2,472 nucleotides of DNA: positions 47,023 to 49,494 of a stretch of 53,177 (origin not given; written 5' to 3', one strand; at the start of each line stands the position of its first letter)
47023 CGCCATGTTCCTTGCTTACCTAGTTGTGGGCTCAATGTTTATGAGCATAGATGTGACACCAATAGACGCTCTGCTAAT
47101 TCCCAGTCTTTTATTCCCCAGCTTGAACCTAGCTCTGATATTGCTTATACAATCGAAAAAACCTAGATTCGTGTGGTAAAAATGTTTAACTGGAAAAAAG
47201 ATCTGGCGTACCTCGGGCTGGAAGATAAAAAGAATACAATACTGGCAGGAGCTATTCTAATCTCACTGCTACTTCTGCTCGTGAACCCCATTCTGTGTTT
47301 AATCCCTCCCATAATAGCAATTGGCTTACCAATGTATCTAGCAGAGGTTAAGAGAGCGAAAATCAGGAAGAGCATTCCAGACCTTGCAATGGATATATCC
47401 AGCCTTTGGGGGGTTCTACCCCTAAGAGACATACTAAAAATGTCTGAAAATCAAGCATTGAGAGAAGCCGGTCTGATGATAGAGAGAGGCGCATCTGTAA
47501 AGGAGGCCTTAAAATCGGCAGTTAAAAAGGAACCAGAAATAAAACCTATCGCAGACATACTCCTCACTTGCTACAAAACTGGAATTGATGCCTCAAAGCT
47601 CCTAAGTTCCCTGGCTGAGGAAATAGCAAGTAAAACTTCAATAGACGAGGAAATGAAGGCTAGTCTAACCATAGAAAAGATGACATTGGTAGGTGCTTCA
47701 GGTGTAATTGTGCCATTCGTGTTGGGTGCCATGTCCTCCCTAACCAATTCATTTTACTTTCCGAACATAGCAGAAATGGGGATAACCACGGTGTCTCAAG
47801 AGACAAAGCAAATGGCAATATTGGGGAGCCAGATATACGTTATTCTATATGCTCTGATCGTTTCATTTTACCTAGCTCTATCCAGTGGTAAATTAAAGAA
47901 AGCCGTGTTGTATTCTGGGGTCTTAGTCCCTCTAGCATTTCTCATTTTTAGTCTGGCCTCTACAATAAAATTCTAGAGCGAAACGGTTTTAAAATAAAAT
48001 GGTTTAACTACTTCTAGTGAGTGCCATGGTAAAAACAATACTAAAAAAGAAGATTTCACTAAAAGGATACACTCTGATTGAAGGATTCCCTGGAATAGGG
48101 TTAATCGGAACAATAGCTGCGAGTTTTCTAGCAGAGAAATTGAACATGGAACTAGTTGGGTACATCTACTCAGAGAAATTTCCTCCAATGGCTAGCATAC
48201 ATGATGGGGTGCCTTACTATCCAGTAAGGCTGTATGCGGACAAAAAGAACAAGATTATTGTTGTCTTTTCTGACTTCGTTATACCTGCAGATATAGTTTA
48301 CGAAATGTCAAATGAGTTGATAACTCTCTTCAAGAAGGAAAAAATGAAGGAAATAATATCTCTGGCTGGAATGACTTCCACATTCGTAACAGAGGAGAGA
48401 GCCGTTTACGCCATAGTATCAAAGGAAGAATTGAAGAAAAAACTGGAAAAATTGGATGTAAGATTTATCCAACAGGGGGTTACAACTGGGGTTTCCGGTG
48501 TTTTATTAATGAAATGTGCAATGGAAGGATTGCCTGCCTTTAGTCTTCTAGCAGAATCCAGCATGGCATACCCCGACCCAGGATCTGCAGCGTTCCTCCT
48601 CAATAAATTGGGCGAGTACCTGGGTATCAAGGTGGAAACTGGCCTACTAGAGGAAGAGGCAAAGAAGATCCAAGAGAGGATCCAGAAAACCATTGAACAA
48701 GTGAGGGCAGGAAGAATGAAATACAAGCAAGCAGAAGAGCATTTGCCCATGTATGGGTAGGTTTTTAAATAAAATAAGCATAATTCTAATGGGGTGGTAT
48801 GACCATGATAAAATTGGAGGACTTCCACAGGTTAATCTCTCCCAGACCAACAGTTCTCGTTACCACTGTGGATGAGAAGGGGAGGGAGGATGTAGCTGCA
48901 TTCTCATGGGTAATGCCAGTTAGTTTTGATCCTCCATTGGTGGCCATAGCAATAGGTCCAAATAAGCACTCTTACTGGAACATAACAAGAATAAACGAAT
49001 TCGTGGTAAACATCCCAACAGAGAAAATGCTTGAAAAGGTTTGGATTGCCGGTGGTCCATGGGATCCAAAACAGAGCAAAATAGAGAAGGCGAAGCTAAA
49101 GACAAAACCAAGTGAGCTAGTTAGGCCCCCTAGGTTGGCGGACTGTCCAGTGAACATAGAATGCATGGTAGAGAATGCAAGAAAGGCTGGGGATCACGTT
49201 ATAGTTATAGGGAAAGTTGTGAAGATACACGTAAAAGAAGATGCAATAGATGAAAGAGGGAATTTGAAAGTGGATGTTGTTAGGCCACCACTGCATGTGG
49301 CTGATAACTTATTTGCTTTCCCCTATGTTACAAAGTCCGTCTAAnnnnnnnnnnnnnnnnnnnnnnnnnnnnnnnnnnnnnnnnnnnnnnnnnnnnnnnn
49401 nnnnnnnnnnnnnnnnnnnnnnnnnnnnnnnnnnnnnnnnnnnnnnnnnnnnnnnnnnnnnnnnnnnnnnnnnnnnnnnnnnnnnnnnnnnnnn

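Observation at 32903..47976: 15-kb translationally coupled type IV filament supercluster: two ATPase + split-platform modules bracket five pilin-like genes and a 1440-aa secreted protein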

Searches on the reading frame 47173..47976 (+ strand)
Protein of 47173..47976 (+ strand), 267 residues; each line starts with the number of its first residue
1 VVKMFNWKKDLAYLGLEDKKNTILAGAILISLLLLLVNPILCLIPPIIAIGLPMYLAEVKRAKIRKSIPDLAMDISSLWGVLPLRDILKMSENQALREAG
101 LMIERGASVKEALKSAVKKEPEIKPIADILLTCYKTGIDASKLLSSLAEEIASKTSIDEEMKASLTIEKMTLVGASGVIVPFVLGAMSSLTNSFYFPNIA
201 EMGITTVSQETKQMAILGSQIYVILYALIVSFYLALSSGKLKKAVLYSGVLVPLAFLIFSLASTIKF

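Call 5: search_protein_families(library=pfam, proteins=[window:47173-47976:+], max_evalue=1)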
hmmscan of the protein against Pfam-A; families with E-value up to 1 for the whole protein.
window:47173-47976:+ (267 aa): 1 family
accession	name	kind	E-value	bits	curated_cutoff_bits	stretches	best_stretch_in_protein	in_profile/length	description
PF00482.28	T2SSF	-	4.6e-05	23.8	25.2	1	89-184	24-121/125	Type II secretion system (T2SS), protein F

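Call 7: search_protein_families(library=ncbifam, proteins=[window:47173-47976:+], max_evalue=0.1)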
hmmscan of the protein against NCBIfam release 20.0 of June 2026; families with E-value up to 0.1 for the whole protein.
window:47173-47976:+ (267 aa): 0 families

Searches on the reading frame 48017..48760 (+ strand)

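Call 5: search_protein_families(library=pfam, proteins=[window:48017-48760:+], max_evalue=1)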
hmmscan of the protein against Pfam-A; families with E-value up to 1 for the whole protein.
window:48017-48760:+ (247 aa): 2 families
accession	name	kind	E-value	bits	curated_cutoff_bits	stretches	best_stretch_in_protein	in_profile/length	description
PF09754.15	PAC2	-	1e-50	173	25.8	1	20-224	1-213/215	PAC2 family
PF19120.5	DUF5804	-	0.13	12.7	26.5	1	189-247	48-107/108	Family of unknown function (DUF5804)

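Call 7: search_protein_families(library=ncbifam, proteins=[window:48017-48760:+], max_evalue=0.1)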
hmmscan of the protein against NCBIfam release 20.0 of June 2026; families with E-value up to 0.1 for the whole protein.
window:48017-48760:+ (247 aa): 2 families
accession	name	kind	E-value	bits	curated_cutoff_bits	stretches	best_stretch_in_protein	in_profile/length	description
TIGR00161.1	TIGR00161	hypoth_equivalog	1.3e-56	191.9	199.25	1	5-246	5-238/239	proteasome assembly chaperone family protein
TIGR00162.1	TIGR00162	hypoth_equivalog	8e-29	100.8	200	1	9-243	9-256/260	proteasome assembly chaperone family protein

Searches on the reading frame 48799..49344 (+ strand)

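Call 5: search_protein_families(library=pfam, proteins=[window:48799-49344:+], max_evalue=1)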
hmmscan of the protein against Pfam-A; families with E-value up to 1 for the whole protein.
window:48799-49344:+ (181 aa): 1 family
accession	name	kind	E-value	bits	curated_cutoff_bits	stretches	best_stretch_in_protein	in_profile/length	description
PF01613.24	Flavin_Reduct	-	7.7e-34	117.5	27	1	15-151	5-139/153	Flavin reductase like domain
